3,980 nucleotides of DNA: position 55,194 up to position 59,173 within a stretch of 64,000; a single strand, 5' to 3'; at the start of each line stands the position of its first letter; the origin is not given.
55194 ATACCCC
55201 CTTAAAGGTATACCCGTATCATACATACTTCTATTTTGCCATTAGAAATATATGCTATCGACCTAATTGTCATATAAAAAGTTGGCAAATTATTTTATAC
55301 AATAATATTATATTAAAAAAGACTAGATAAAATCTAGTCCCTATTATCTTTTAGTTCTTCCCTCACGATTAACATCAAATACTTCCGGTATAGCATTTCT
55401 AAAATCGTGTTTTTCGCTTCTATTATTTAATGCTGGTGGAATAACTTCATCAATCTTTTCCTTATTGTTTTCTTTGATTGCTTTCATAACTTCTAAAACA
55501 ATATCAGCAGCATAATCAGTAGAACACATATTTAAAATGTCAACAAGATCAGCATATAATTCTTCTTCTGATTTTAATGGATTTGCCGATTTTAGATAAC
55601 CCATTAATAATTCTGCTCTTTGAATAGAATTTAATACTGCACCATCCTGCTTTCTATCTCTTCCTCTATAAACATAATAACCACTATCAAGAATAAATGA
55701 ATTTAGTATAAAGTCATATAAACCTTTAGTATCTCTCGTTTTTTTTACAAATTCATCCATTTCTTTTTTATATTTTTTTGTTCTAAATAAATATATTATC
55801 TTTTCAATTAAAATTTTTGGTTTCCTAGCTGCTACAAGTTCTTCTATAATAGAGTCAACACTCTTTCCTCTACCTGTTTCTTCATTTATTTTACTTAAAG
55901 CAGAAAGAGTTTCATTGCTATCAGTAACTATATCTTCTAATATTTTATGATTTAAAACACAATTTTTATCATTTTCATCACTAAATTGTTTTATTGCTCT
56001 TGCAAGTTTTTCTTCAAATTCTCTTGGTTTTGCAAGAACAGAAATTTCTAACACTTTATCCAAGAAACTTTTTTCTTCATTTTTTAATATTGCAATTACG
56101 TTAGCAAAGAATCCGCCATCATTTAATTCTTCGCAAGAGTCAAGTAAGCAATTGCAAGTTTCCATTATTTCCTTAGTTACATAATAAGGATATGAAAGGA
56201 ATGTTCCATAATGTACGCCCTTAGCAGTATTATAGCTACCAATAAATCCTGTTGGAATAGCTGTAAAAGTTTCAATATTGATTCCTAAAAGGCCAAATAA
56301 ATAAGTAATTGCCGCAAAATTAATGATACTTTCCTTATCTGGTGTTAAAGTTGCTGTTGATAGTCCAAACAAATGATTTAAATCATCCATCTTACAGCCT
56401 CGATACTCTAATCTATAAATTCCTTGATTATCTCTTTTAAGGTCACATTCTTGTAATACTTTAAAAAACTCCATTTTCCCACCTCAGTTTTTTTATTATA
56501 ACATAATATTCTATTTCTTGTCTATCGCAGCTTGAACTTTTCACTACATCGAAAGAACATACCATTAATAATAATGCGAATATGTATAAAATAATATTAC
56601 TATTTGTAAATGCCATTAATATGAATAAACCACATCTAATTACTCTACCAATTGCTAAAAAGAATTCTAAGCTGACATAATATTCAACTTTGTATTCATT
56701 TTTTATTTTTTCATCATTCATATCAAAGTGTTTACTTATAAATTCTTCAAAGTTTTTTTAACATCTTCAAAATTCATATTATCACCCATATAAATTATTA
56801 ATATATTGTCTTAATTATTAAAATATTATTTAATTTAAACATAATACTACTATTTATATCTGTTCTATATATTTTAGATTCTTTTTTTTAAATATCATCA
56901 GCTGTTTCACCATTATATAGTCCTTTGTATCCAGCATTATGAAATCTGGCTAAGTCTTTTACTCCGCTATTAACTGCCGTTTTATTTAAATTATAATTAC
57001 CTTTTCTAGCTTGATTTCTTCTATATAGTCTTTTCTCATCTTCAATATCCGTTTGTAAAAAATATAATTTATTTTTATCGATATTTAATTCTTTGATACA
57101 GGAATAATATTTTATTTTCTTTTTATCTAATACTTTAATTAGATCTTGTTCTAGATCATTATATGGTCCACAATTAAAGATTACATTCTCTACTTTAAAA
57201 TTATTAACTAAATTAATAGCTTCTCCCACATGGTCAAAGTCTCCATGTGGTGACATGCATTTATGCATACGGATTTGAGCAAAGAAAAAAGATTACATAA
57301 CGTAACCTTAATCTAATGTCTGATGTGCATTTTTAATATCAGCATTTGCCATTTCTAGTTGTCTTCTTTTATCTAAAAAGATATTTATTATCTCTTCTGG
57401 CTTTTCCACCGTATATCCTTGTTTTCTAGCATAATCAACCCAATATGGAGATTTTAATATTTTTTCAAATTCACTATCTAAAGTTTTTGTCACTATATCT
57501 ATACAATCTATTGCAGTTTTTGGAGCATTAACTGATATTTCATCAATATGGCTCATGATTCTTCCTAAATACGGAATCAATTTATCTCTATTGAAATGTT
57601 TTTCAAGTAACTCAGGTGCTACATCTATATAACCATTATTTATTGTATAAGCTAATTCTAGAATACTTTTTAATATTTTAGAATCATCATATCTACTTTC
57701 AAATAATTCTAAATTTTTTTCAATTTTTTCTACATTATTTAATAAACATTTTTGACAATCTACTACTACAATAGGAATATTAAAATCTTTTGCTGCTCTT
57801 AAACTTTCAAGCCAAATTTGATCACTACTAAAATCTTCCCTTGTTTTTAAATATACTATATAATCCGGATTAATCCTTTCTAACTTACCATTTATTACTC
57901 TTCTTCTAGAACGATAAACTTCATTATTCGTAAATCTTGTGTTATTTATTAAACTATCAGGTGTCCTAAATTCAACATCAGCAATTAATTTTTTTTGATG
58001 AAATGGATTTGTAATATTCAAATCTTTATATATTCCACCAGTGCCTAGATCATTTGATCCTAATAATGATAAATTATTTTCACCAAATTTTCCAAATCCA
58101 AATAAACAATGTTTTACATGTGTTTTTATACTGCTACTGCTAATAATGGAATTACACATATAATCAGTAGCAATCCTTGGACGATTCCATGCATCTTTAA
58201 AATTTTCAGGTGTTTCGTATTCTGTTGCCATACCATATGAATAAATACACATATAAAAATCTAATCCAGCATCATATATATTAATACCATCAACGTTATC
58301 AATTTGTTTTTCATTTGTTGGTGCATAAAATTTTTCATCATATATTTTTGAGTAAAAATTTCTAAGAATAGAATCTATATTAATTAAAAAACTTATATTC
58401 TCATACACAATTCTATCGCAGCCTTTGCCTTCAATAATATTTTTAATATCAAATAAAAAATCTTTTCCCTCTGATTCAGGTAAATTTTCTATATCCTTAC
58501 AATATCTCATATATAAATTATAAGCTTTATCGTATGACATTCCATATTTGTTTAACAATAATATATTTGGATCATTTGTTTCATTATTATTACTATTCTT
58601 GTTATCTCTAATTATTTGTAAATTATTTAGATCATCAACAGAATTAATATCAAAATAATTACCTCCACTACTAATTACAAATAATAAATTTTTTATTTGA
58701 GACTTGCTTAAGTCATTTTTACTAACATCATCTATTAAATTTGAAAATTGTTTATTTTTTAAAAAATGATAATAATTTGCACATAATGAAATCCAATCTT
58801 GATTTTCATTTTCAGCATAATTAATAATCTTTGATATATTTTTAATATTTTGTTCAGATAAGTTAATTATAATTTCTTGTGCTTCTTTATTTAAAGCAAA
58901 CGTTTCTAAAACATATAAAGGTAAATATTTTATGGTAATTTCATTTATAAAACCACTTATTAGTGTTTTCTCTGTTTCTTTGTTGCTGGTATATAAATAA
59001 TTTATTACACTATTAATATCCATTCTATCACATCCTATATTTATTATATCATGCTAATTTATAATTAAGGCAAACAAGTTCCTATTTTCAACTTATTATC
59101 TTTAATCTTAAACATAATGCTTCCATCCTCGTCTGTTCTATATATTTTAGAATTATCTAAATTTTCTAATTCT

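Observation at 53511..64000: Array of five decayed comEC 3'-end copies, all starting at the same nucleotide, each followed by different cargo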

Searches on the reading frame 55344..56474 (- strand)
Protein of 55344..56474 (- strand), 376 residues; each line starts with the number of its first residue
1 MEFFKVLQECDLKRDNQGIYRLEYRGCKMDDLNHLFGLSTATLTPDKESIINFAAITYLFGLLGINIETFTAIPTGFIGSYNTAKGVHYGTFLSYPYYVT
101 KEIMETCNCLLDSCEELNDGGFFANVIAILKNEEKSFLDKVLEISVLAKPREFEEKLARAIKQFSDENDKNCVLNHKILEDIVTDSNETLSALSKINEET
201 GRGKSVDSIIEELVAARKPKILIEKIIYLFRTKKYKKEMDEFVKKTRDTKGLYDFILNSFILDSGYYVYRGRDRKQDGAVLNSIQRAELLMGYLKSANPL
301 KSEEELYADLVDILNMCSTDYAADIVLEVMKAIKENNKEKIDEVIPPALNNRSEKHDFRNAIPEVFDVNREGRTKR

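Call 6: search_protein_families(library=pfam, proteins=[window:55344-56474:-], max_evalue=0.01)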
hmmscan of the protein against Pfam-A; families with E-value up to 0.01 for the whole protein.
window:55344-56474:- (376 aa): 0 families

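Call 63: search_protein_families(library=phrogs, proteins=[window:55344-56474:-], max_evalue=0.001)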
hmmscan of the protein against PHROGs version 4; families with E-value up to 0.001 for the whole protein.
window:55344-56474:- (376 aa): 0 families

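Call 64: search_protein_families(library=padloc, proteins=[window:55344-56474:-], max_evalue=0.001)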
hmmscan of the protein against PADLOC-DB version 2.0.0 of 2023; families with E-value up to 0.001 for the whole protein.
window:55344-56474:- (376 aa): 0 families

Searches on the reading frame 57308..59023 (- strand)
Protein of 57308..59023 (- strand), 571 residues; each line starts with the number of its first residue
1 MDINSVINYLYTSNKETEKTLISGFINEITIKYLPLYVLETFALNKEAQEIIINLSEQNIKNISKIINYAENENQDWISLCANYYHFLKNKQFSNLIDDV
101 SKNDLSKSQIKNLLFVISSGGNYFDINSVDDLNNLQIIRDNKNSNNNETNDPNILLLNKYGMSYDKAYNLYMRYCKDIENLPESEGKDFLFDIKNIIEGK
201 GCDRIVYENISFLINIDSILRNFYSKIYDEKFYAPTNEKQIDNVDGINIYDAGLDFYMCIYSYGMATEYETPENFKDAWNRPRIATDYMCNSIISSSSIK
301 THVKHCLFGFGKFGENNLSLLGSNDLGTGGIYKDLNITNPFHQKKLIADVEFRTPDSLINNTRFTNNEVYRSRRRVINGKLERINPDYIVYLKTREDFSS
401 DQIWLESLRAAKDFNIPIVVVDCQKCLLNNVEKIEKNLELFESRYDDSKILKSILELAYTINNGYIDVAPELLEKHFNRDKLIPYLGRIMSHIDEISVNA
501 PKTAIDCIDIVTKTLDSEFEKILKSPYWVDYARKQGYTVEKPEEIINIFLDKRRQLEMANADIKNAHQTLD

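Call 6: search_protein_families(library=pfam, proteins=[window:57308-59023:-], max_evalue=0.01)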
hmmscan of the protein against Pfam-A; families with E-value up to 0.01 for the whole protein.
window:57308-59023:- (571 aa): 0 families

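Call 62: find_encoding_contigs(protein=window:57308-59023:-, flank=10000, max_places=8)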
Protein window:57308-59023:- (571 aa): 4 contigs read that carry it; 2 places shown.
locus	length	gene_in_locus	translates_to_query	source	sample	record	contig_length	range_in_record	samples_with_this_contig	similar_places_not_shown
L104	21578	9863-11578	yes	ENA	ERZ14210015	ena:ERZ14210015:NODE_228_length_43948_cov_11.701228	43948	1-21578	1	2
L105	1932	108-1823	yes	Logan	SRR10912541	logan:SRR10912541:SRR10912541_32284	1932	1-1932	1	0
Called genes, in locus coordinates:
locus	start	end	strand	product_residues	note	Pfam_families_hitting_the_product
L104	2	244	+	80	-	?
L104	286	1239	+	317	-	-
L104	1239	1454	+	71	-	-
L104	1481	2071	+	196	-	PF00753:Lactamase_B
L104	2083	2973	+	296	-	PF17761:DUF1016_N, PF06250:YhcG_C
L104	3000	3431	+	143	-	-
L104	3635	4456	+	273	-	PF02498:Bro-N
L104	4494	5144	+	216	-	-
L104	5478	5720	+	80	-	-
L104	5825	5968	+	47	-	-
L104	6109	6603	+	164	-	PF06941:NT5C (faint)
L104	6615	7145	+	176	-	-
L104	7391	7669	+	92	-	-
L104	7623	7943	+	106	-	-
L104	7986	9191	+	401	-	-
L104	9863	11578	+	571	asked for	-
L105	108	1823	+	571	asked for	-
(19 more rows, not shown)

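Call 63: search_protein_families(library=phrogs, proteins=[window:57308-59023:-], max_evalue=0.001)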
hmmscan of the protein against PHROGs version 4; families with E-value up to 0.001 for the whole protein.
window:57308-59023:- (571 aa): 0 families

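Call 64: search_protein_families(library=padloc, proteins=[window:57308-59023:-], max_evalue=0.001)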
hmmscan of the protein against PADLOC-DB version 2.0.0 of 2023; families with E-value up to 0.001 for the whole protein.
window:57308-59023:- (571 aa): 0 families
